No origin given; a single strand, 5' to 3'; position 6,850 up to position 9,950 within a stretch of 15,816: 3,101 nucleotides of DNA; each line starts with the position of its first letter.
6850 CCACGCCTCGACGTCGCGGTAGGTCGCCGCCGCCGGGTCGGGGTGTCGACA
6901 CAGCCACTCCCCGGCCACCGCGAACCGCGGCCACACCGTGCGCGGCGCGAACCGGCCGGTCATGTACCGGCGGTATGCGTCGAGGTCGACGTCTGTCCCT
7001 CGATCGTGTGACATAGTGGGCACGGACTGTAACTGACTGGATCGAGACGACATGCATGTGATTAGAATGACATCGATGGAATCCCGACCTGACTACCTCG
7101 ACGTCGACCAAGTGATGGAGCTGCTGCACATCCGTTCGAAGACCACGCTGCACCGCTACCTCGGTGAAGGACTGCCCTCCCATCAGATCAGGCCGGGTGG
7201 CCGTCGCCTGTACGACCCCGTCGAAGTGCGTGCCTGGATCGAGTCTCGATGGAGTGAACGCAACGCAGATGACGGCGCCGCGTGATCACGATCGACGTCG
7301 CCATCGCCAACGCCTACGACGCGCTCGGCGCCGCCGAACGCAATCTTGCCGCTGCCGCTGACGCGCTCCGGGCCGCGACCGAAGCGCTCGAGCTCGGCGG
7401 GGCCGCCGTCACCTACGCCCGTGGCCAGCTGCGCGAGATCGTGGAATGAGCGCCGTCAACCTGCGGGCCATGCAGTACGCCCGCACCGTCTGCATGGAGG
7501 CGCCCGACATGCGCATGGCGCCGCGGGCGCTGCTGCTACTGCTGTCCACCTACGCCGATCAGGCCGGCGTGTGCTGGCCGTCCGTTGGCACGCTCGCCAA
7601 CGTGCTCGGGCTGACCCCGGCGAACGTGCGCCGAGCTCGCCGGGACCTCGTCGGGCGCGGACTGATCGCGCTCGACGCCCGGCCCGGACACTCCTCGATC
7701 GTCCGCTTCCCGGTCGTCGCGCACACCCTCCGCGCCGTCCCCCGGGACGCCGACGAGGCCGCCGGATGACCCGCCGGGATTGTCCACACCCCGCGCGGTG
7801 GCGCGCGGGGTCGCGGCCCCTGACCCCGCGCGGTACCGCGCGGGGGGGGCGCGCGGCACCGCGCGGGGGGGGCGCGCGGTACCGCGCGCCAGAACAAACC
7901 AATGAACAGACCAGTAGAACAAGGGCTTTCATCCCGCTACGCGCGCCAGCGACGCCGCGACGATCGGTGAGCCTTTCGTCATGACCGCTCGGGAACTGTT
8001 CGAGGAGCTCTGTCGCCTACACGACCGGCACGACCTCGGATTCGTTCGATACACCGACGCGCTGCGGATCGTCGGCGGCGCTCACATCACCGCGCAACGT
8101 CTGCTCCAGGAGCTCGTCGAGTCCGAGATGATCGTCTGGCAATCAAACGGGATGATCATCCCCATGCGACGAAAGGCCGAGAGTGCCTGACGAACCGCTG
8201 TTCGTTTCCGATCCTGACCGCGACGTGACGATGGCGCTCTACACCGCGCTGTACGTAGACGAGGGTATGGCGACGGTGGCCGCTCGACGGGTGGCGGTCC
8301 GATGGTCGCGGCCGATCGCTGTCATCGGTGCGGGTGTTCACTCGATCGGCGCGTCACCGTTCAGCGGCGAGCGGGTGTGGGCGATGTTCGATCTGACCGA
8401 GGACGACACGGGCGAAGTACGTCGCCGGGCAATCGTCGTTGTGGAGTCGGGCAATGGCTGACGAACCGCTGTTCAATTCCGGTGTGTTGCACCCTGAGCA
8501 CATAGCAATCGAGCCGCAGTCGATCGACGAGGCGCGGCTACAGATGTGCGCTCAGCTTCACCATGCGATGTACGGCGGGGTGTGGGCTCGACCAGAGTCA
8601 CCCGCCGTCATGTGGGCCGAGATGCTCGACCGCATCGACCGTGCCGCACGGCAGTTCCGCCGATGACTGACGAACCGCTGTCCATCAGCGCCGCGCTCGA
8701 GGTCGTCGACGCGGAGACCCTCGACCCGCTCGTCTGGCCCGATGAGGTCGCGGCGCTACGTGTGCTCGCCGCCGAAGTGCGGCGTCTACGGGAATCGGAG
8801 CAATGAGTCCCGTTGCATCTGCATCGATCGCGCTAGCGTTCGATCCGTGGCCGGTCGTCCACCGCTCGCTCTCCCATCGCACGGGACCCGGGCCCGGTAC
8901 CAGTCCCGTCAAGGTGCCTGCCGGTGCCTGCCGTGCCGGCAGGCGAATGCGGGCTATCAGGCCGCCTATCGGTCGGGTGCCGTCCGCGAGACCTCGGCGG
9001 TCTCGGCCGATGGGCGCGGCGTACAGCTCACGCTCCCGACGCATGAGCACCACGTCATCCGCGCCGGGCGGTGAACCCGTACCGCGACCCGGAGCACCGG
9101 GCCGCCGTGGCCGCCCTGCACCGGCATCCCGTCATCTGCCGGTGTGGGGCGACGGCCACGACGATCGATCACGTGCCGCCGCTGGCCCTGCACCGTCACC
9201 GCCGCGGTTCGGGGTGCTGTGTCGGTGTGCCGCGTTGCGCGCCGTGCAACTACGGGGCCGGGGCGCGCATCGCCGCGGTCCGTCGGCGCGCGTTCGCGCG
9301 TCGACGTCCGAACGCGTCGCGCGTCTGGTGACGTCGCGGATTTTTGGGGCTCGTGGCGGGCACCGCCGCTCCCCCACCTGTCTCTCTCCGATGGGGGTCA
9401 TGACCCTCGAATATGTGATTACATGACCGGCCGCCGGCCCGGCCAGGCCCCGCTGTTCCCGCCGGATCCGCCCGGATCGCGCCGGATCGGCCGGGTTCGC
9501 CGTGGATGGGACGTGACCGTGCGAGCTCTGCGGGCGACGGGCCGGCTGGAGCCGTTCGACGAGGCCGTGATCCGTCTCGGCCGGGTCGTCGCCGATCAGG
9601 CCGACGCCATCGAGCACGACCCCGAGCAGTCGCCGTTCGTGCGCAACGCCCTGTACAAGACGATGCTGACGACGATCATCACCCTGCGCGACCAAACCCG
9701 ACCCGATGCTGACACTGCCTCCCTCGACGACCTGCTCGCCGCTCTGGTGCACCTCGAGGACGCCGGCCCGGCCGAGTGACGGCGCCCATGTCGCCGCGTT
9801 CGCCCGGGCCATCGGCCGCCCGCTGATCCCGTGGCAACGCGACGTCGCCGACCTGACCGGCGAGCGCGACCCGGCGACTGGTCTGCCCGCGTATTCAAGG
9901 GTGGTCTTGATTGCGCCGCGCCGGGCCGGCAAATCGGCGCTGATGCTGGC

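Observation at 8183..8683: A 17-bp sequence is conserved at three consecutive early-gene junctions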

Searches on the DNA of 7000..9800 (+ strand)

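Call 4: search_dna_similar(query=window:7400-9500:+, collection=phages, mode=near, max_rows=30)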
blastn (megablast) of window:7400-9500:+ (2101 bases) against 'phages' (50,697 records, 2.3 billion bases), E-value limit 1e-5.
No match.

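Call 46: search_rna_families(source=window, start=7000, end=9800, threshold=evalue, max_evalue=1)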
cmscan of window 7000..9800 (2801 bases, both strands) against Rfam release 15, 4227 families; matches with E-value up to 1: 1.
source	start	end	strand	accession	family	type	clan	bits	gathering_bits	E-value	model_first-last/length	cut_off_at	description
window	8944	9036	+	RF03771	mir-341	Gene; miRNA;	-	22.3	90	0.16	1-96/96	no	mir-341 microRNA precursor family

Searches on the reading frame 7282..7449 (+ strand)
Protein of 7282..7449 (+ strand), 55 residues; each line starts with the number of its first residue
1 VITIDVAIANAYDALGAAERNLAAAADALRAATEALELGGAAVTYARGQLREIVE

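Call 12: search_protein_families(library=phrogs, proteins=[window:7282-7449:+], max_evalue=0.1)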
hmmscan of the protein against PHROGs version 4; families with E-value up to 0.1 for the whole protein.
window:7282-7449:+ (55 aa): 1 family
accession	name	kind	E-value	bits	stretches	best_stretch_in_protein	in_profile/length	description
phrog_12278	-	tail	0.089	13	1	5-52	55-102/448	tail fiber protein/ lysozyme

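Call 62: search_protein_families(library=pfam, proteins=[window:7282-7449:+], max_evalue=0.05)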
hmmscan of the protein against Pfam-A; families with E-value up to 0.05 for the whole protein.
window:7282-7449:+ (55 aa): 1 family
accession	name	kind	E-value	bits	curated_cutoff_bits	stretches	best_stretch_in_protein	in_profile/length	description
PF02321.23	OEP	-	0.01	16.1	22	1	6-42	107-143/187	Outer membrane efflux protein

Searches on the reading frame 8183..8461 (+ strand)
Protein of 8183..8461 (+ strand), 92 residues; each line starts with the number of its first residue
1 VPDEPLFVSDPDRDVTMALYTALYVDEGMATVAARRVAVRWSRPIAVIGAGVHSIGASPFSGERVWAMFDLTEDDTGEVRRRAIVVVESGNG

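Call 12: search_protein_families(library=phrogs, proteins=[window:8183-8461:+], max_evalue=0.1)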
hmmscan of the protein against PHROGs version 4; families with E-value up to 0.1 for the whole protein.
window:8183-8461:+ (92 aa): 1 family
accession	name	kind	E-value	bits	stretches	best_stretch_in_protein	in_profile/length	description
phrog_17424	-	unknown function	0.065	14.2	1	17-48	9-40/47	-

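Call 62: search_protein_families(library=pfam, proteins=[window:8183-8461:+], max_evalue=0.05)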
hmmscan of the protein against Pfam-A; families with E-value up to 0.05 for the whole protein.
window:8183-8461:+ (92 aa): 0 families

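Call 64: find_homologous_proteins(query=window:8183-8458:+, max_evalue=0.01)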
Query window:8183-8458:+ (92 aa): 1 proteins with E <= 0.01 among 9 candidates.
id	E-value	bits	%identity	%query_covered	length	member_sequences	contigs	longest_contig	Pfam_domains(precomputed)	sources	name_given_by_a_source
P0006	3.0e-53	195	100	100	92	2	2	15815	-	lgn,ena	-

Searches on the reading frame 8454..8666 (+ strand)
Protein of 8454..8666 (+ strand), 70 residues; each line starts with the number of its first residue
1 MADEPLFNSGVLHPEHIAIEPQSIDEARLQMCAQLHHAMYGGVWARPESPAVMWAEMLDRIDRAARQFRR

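Call 12: search_protein_families(library=phrogs, proteins=[window:8454-8666:+], max_evalue=0.1)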
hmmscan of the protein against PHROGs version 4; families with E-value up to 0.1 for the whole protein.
window:8454-8666:+ (70 aa): 0 families

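Call 39: find_homologous_proteins(query=window:8454-8663:+, max_evalue=0.01)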
Query window:8454-8663:+ (70 aa): 5 proteins with E <= 0.01 among 5 candidates.
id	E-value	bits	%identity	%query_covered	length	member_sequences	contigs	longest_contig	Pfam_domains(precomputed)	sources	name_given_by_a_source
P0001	6.5e-41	155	100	100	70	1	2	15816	-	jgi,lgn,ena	-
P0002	1.6e-25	106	73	96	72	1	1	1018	-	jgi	jgi:hypothetical protein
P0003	5.7e-23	98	70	100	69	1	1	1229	-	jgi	-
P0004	3.4e-21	92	78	77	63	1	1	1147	-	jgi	jgi:hypothetical protein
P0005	1.7e-17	81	59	100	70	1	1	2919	-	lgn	-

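Call 41: find_encoding_contigs(protein=P0001, flank=10000, max_places=4)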
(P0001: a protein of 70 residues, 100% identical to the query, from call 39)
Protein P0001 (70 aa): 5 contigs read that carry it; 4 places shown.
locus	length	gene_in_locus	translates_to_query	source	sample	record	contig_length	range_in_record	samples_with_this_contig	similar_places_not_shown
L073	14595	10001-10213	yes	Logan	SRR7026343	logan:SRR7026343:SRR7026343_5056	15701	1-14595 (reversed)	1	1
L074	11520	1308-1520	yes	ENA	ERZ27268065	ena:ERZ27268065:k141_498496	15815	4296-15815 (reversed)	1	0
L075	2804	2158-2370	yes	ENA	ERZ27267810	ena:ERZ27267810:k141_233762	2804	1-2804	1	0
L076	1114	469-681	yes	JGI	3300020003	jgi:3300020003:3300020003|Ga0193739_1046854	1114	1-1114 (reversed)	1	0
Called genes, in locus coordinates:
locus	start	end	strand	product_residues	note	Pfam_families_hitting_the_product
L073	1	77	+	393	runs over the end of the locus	?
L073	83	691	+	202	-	PF01833:TIG (weak)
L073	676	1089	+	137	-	-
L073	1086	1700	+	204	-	-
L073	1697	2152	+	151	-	-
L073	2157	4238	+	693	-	-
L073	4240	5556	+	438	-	-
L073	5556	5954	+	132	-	-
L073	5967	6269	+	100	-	-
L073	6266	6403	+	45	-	-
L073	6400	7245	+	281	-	PF01510:Amidase_2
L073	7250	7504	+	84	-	-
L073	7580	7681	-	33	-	-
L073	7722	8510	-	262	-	PF00589:Phage_integrase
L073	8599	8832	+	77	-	PF12728:HTH_17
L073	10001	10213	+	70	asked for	-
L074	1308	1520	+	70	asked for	-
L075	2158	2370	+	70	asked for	-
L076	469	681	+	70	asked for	-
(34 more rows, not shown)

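Call 62: search_protein_families(library=pfam, proteins=[window:8454-8666:+], max_evalue=0.05)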
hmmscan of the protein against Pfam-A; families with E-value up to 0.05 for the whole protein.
window:8454-8666:+ (70 aa): 0 families

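Call 68: find_encoding_contigs(protein=P0004, flank=3000, max_places=2)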
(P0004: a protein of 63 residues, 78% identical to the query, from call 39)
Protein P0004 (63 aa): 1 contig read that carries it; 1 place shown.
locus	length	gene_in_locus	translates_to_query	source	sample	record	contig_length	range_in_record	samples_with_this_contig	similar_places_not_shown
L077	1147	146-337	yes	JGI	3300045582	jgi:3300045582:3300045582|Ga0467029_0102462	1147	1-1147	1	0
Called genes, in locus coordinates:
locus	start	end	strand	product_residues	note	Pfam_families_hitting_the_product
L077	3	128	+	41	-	?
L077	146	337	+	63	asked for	-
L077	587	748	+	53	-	-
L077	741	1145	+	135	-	?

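Call 69: find_encoding_contigs(protein=P0005, flank=3000, max_places=2)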
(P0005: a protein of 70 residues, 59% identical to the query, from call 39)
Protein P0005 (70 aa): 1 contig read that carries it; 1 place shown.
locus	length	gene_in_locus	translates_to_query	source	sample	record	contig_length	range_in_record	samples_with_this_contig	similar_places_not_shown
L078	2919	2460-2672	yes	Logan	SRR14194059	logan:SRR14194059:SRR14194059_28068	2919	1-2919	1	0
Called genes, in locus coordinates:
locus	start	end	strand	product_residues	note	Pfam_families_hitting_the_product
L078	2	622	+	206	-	?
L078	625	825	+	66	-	-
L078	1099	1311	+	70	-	-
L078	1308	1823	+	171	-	-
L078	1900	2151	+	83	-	-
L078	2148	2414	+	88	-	-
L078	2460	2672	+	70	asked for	-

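Call 70: find_encoding_contigs(protein=P0003, flank=3000, max_places=2)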
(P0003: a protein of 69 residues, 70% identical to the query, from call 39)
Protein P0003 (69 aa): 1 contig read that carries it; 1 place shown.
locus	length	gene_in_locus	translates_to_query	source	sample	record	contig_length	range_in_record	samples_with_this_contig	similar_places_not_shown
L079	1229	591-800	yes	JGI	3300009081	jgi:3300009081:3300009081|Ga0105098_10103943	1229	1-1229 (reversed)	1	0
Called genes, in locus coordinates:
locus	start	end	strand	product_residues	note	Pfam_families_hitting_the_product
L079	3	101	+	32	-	?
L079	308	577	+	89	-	-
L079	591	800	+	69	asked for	-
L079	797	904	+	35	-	-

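Call 73: find_encoding_contigs(protein=P0002, flank=3000, max_places=2)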
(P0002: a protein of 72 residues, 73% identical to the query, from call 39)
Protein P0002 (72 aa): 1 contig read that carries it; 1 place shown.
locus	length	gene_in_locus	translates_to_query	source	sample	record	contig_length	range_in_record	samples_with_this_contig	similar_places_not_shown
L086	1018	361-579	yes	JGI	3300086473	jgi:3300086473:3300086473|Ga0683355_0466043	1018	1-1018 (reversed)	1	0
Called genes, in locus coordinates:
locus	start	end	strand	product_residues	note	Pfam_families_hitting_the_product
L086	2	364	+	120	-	?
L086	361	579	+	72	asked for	-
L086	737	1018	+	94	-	?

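Call 90: predict_structure(alignment_id=A2)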
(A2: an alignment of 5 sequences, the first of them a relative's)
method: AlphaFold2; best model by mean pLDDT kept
length: 70 residues; sequences in the alignment: 5
mean_pLDDT: 70.7   pTM: 0.36
mean pLDDT of the five models: 70.7, 70.3, 66.2, 66.1, 64.0
residues with pLDDT >= 90: 3; 70-90: 40; 50-70: 12; < 50: 15
segments of 3 or more residues with pLDDT < 50: 1-15
pLDDT, mean of each block of 10 residues (from residue 1): 44 53 87 79 66 82 84
secondary structure, 60 per line:
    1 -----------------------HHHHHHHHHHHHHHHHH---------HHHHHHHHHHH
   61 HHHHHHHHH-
elements in order: H24-40 H50-69

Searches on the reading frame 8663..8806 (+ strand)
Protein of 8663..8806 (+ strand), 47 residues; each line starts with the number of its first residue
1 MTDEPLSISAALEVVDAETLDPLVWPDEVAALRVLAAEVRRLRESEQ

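Call 12: search_protein_families(library=phrogs, proteins=[window:8663-8806:+], max_evalue=0.1)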
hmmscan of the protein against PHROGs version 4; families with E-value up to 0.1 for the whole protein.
window:8663-8806:+ (47 aa): 0 families

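Call 62: search_protein_families(library=pfam, proteins=[window:8663-8806:+], max_evalue=0.05)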
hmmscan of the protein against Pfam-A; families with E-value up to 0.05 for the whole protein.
window:8663-8806:+ (47 aa): 0 families

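Call 65: find_homologous_proteins(query=window:8663-8803:+, max_evalue=0.05)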
Query window:8663-8803:+ (47 aa): 2 proteins with E <= 0.05 among 2 candidates.
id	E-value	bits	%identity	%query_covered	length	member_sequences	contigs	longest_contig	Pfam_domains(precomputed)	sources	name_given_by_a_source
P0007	3.8e-20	87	100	100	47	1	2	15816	-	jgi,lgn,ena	-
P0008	2.7e-14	69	85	96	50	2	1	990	-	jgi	-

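Call 74: find_encoding_contigs(protein=P0008, flank=3000, max_places=2)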
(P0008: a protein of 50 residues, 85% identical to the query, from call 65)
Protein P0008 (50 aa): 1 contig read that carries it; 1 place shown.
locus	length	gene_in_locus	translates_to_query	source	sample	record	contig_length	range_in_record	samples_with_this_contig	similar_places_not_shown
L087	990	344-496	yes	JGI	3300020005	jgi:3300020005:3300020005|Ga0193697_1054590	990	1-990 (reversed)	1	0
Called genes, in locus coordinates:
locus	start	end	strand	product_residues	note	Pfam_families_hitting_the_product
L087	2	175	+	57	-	?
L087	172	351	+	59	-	-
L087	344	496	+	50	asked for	-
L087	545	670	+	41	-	-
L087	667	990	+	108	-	?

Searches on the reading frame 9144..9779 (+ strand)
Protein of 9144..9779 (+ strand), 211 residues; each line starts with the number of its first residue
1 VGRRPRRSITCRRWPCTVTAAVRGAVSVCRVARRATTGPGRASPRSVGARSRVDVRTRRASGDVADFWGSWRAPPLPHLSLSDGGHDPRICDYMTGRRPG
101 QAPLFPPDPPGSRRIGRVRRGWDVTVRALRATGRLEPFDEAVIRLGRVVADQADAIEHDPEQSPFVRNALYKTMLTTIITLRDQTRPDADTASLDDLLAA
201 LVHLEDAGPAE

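Call 12: search_protein_families(library=phrogs, proteins=[window:9144-9779:+], max_evalue=0.1)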
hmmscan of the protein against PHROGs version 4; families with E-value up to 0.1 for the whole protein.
window:9144-9779:+ (211 aa): 2 families
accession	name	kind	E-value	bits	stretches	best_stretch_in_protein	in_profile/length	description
phrog_15169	-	head and packaging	0.0043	18.3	1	100-210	12-128/135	terminase small subunit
phrog_19969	-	head and packaging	0.042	15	1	131-171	16-58/107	terminase small subunit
